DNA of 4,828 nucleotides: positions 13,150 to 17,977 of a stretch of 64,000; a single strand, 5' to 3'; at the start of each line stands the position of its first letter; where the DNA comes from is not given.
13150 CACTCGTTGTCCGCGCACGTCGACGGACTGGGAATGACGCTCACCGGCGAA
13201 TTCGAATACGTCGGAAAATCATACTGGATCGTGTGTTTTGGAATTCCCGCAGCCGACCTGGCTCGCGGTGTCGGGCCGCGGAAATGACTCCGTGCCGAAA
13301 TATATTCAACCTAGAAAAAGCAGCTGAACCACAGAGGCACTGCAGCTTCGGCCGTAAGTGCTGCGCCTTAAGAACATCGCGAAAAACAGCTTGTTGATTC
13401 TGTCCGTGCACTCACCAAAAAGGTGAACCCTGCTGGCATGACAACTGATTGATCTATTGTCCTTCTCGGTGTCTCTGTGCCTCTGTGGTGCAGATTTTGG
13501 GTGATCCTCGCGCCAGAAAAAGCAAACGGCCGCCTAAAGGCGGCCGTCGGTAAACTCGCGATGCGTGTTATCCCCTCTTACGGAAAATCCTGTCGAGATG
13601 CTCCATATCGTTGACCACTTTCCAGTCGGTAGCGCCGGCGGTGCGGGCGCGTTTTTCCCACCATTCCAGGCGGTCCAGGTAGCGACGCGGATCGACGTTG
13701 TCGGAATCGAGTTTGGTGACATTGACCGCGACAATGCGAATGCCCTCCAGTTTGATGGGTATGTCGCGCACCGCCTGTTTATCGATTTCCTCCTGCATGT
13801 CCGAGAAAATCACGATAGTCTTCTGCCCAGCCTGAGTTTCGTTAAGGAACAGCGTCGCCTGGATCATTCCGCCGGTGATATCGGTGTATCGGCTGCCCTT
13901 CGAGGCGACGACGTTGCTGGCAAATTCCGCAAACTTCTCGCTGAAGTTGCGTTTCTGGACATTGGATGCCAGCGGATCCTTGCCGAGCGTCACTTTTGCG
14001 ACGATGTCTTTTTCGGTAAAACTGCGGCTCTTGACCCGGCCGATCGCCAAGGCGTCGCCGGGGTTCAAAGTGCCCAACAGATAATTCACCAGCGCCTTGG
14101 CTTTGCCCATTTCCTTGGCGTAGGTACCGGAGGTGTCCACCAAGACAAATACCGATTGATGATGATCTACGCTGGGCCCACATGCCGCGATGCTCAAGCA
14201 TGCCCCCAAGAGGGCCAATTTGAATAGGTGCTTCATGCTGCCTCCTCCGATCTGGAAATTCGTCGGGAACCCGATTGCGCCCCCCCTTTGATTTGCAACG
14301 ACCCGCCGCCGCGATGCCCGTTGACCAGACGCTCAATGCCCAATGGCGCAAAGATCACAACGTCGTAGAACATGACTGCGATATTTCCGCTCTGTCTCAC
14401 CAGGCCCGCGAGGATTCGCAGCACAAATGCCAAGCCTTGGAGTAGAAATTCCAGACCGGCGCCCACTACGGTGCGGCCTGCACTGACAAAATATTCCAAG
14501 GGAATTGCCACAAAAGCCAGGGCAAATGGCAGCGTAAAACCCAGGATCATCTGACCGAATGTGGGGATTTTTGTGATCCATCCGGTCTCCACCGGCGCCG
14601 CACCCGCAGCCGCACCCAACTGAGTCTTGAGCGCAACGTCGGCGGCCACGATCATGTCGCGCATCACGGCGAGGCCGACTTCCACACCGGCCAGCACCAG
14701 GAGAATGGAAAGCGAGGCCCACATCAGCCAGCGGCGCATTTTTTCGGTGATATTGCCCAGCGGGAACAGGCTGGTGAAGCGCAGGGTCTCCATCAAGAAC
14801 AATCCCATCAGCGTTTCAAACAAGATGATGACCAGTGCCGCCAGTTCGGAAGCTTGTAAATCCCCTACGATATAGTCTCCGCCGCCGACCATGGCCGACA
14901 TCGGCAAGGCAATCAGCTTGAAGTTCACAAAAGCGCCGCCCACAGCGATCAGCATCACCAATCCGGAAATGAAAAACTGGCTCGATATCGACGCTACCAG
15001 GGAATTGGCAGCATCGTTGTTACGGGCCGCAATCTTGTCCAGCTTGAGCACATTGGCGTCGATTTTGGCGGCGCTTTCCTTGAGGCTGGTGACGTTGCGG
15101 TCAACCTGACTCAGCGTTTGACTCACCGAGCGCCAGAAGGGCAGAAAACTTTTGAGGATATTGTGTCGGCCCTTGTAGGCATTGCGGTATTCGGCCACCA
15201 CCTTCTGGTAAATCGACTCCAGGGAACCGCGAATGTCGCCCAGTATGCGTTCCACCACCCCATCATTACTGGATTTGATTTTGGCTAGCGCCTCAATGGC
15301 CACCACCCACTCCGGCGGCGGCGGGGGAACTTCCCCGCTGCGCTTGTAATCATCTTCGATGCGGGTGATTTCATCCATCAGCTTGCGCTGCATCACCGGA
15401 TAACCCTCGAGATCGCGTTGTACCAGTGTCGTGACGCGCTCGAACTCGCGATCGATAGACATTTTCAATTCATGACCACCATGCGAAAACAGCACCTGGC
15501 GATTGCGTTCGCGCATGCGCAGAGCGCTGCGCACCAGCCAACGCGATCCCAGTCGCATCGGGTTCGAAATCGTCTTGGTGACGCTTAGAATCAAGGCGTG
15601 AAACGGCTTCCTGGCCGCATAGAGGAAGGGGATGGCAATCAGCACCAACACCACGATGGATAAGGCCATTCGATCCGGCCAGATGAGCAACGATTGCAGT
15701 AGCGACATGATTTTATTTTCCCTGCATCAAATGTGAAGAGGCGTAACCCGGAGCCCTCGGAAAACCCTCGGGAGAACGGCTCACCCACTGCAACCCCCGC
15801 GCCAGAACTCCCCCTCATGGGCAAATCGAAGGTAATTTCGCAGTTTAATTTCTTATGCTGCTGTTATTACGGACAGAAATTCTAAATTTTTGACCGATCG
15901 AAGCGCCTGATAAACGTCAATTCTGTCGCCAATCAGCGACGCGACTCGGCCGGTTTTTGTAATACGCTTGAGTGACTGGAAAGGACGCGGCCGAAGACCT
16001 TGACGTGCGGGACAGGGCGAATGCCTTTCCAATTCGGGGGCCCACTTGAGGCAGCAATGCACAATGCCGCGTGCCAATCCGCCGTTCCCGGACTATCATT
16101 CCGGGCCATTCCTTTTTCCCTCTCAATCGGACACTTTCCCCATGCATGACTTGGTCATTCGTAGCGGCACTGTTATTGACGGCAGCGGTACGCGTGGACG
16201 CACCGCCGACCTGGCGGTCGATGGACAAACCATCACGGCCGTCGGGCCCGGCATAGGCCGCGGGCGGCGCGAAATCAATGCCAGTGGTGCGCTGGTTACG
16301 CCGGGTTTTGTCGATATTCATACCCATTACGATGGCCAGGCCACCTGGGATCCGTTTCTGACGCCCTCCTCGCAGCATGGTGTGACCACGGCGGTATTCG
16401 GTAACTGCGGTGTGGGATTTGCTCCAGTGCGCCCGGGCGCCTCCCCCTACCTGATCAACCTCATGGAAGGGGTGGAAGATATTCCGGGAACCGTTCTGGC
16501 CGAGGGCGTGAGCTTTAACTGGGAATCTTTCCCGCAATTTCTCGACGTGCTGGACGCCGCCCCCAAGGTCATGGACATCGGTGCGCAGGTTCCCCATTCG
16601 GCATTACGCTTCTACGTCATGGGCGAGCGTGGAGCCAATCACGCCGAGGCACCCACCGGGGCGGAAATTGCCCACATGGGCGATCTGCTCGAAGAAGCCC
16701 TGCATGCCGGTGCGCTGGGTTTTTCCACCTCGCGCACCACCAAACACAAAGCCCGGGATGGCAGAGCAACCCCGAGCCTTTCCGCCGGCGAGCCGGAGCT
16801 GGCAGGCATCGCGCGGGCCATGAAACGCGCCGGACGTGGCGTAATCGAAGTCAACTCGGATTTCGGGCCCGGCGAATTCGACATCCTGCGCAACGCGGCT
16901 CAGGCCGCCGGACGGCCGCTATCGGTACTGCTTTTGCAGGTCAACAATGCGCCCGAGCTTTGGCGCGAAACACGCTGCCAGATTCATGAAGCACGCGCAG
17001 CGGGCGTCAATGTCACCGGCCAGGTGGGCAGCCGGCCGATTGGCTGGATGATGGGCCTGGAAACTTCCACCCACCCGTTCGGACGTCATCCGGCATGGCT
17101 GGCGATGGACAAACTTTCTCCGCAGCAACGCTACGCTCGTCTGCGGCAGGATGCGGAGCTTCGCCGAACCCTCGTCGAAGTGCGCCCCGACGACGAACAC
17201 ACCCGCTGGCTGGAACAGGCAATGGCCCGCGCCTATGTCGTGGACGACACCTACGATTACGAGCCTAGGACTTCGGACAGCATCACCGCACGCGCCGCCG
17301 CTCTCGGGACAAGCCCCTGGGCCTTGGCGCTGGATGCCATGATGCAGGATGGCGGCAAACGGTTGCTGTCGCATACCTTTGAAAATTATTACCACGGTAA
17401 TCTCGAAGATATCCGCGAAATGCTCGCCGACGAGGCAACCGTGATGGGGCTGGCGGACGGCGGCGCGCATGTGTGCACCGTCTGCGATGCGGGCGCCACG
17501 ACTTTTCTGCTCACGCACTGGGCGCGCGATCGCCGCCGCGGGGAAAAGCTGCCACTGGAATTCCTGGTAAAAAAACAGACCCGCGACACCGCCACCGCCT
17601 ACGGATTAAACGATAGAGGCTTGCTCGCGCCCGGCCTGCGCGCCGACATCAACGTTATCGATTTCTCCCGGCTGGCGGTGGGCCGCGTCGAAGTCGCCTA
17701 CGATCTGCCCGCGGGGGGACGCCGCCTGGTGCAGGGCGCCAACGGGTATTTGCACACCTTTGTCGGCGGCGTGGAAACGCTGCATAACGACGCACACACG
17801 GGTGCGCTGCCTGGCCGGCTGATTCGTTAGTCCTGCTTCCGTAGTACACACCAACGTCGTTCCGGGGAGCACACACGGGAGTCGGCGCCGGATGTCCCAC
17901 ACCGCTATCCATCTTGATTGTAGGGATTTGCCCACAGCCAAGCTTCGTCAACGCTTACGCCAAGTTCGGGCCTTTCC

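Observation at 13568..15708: Self-contained two-gene operon: unknown 491-aa polytopic membrane protein translationally coupled to a VWA lipoprotein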

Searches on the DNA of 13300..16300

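Call 55: search_rna_families(source=window, start=13300, end=16300, threshold=evalue, max_evalue=1)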
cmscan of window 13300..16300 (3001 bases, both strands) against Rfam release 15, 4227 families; matches with E-value up to 1: 1.
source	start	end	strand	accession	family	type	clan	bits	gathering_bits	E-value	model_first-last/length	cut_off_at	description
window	15383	15440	+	RF04081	mir-1992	Gene; miRNA;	-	22.8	70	0.051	1-75/75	no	mir-1992 microRNA precursor family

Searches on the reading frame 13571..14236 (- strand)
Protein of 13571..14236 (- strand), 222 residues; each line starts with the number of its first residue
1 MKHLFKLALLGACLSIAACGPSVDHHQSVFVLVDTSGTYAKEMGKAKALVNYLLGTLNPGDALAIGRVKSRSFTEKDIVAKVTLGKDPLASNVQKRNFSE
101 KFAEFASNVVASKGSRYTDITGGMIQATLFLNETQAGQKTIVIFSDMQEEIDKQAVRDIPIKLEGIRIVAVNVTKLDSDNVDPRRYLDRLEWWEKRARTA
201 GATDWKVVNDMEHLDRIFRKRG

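Call 3: search_protein_families(library=pfam, proteins=[window:13571-14236:-], max_evalue=1)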
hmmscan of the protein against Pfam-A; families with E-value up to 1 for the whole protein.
window:13571-14236:- (222 aa): 2 families
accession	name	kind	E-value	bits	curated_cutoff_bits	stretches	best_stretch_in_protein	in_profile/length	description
PF13519.12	VWA_2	-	7.2e-05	23.8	27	1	30-147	2-106/107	von Willebrand factor type A domain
PF24818.1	PH_TRF2_HOY1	-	0.14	12.5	24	1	62-119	6-63/119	TRF2/HOY1 PH-like domain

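Call 4: search_protein_families(library=ncbifam, proteins=[window:13571-14236:-], max_evalue=1)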
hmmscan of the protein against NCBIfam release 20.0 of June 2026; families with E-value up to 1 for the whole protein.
window:13571-14236:- (222 aa): 3 families
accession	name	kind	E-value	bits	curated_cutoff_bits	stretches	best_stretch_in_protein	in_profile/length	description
NF040647.1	IPPK_Arch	equivalog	0.055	12.7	120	1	102-155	193-249/259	isopentenyl phosphate kinase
NF038339.3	FAAL_FadD32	equivalog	0.063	11.4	975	1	81-159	305-375/625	long-chain-fatty-acid--AMP ligase FadD32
NF047847.2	SS_mature_LptM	equivalog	0.4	10.8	27.7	1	1-20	1-21/31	LPS translocon maturation chaperone LptM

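Call 6: search_protein_families(library=padloc, proteins=[window:13571-14236:-], max_evalue=1)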
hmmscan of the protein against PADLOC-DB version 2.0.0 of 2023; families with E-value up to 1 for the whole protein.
window:13571-14236:- (222 aa): 0 families

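Call 7: search_protein_families(library=phrogs, proteins=[window:13571-14236:-], max_evalue=1)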
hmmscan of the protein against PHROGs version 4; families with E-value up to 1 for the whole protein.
window:13571-14236:- (222 aa): 0 families

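Call 14: find_homologous_proteins(query=window:13571-14236:-)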
Query window:13571-14236:- (222 aa): 4727 proteins with E <= 0.001 among 4981 candidates; the best 120 are listed.
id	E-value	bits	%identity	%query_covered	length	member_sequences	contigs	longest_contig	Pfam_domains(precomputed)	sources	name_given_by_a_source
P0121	2.2e-141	487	100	100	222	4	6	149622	-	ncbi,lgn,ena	ncbi:MAG: VWA domain-containing protein [Burkholderiales bacterium]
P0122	2.9e-109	382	77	100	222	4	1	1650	-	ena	-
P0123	3.5e-108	378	74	100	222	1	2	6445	-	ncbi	-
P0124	9.2e-108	377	75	100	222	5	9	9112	-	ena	-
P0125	9.7e-108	377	73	100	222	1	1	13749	-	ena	-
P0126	1.8e-107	376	75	100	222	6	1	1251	-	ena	-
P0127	2.3e-107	376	76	100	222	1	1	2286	-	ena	-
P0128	3.2e-107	375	75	100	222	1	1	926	-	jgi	jgi:hypothetical protein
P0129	6.3e-107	374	75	100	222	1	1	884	-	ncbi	-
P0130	7.2e-107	374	74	100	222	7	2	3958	-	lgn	-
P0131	7.3e-107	374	73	100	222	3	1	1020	-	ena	-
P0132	8.7e-107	374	74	100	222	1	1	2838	-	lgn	-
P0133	8.9e-107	374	75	100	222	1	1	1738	-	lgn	-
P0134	9.0e-107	374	76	100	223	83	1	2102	-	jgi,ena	-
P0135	9.4e-107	374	74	100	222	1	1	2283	-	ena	-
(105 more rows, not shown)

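Call 29: search_solved_structures(query=A2, max_evalue=1, show_alignments=2)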
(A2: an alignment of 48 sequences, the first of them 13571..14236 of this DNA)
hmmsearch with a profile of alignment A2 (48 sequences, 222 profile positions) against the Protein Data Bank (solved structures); distinct sequences matched with E-value up to 1: 1.
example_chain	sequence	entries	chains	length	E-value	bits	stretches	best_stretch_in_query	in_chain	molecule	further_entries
8snb_1P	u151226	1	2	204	0.2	14.5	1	95-164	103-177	FAM166C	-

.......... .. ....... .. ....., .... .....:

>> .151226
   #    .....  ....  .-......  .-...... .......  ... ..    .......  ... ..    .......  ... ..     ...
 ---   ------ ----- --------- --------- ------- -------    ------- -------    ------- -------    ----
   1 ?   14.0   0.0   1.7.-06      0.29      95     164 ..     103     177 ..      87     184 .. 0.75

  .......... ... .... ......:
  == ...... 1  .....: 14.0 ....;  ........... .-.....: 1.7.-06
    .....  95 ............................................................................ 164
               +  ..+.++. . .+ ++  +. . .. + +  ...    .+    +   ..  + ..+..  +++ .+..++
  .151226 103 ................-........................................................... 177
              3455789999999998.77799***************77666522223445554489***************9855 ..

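Call 40: predict_structure(alignment_id=A3)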
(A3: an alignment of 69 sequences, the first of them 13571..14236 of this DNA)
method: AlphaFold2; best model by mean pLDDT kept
length: 222 residues; sequences in the alignment: 69
mean_pLDDT: 83.1   pTM: 0.81
mean pLDDT of the five models: 83.1, 83.0, 82.0, 81.5, 81.1
residues with pLDDT >= 90: 109; 70-90: 66; 50-70: 39; < 50: 8
segments of 3 or more residues with pLDDT < 50: 20-22
pLDDT, mean of each block of 10 residues (from residue 1): 66 59 76 88 90 93 93 89 95 97 93 79 93 92 88 61 93 63 78 92 90 67 36
secondary structure, 60 per line:
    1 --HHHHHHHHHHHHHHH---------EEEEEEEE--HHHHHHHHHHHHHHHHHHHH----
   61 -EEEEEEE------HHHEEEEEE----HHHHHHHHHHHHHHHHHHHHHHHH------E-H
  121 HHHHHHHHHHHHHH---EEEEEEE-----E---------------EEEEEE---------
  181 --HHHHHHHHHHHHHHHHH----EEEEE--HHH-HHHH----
elements in order: H3-17 E27-34 H37-56 E62-68 E78-83 H88-111 H120-134 E138-144 E166-171 H183-199 E204-208 H215-218

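Call 44: fold_search(model_id=the predicted structure, library=pdb)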
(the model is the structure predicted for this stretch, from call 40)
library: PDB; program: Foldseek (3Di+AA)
matches with E <= 10: 830; with E <= 0.001: 138
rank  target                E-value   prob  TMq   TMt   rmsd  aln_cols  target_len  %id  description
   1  4wfq                  2.6e-06  1.00  0.51  0.57   5.3       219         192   10  Crystal structure of TFIIH subunit (released 2015-02-18)
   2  9pd4_E                4.7e-06  1.00  0.46  0.32   8.6       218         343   13  NER dual incision complex - DuIM (released 2026-02-18)
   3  8ebt_E                5.4e-06  1.00  0.47  0.30  10.8       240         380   12  XPA repositioning Core7 of TFIIH relative to XPC-DNA lesion (Cy5) (released 2023-04-19)
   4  8ebs_E                5.7e-06  1.00  0.52  0.35   5.4       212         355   12  Initial DNA-lesion (Cy5) binding by XPC and TFIIH (released 2023-04-19)
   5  7nvr_6                8.7e-06  1.00  0.47  0.32   5.8       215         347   14  Human Mediator with RNA Polymerase II Pre-initiation complex (released 2021-05-05)
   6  7egb_2                8.7e-06  1.00  0.47  0.34   5.8       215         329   14  TFIID-based holo PIC on SCP promoter (released 2021-05-05)
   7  9qpy_E                9.3e-06  1.00  0.40  0.21   9.2       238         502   13  Structure of the Complement classical and lectin pathway C3 convertase (released 2025-12-24)
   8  5oqj_6                1.1e-05  1.00  0.46  0.33   6.7       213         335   10  STRUCTURE OF YEAST TRANSCRIPTION PRE-INITIATION COMPLEX WITH TFIIH (released 2018-04-25)
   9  5of4_E                1.3e-05  1.00  0.48  0.56   5.4       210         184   16  The cryo-EM structure of human TFIIH (released 2017-09-13)
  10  8byq_4                1.3e-05  1.00  0.50  0.32   5.3       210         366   13  RNA polymerase II pre-initiation complex with the proximal +1 nucleosome (PIC-Nuc10W) (released 2023-05-03)
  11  4hql_A                1.4e-05  1.00  0.39  0.35   6.9       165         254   14  Crystal structure of magnesium-loaded Plasmodium vivax TRAP protein (released 2012-12-26)
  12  6ro4_D                1.8e-05  1.00  0.51  0.41   5.2       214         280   14  Structure of the core TFIIH-XPA-DNA complex (released 2019-07-03)
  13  8s82_L                1.9e-05  1.00  0.53  0.23   5.6       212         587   13  Restriction on Ku Inward Translocation Caps Telomere Ends (released 2025-06-18)
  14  7k01_6                2.1e-05  1.00  0.50  0.34   6.9       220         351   10  Structure of TFIIH in TFIIH/Rad4-Rad23-Rad33 DNA opening complex (released 2021-07-28)
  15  6jp5_F                2.2e-05  1.00  0.48  0.13   6.1       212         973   16  Rabbit Cav1.1-Nifedipine Complex (released 2019-06-12)
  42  3ibs_A                9.4e-05  1.00  0.50  0.54   6.9       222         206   12  Crystal structure of conserved hypothetical protein BatB from Bacteroides thetaiotaomicron (released 2009-08-25)
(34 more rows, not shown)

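Call 65: search_protein_families(library=pfam, alignment_id=A3, max_evalue=0.01)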
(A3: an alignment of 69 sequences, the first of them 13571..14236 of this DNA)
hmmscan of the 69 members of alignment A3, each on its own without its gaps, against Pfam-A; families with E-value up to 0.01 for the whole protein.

A. member 1, window:13571-14236:- (222 aa): 1 family
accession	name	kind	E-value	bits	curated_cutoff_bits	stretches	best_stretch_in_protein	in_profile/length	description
PF13519.12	VWA_2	-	7.2e-05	23.8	27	1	30-147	2-106/107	von Willebrand factor type A domain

B. families by the number of members that match (of 69 scanned): 5 families
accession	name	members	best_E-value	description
PF13519.12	VWA_2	58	2.7e-08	von Willebrand factor type A domain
PF00092.34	VWA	3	1.7e-07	von Willebrand factor type A domain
PF01882.25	DUF58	3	0.0014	Protein of unknown function DUF58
PF13768.12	VWA_3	1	0.0026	von Willebrand factor type A domain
PF09716.15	ETRAMP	1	0.0087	Malarial early transcribed membrane protein (ETRAMP)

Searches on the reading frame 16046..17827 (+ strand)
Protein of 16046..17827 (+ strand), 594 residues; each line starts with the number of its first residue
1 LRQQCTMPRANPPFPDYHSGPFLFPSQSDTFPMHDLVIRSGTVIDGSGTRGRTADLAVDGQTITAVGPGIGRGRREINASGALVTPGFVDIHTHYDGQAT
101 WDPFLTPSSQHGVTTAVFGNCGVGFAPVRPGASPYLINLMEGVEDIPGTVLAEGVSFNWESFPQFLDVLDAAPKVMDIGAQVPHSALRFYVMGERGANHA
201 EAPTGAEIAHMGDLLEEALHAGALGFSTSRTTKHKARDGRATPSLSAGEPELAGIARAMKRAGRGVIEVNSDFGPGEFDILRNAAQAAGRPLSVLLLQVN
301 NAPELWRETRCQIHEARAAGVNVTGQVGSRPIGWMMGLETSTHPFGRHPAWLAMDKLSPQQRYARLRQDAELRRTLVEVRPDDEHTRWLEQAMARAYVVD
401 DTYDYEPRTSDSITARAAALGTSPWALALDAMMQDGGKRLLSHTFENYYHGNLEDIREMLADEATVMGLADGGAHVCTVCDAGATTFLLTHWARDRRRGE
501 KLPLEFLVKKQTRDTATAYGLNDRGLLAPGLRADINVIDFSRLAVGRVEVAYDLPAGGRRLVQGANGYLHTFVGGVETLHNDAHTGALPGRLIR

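Call 90: search_protein_families(library=pfam, proteins=[window:16046-17827:+], max_evalue=0.00001)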
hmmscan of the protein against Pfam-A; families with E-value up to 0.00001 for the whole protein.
window:16046-17827:+ (594 aa): 2 families
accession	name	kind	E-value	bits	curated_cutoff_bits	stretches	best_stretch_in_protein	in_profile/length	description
PF07969.17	Amidohydro_3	-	2.8e-47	162.7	29.7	1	75-575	1-468/472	Amidohydrolase family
PF01979.26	Amidohydro_1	-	7.7e-09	35.7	25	0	451-540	230-320/345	Amidohydrolase family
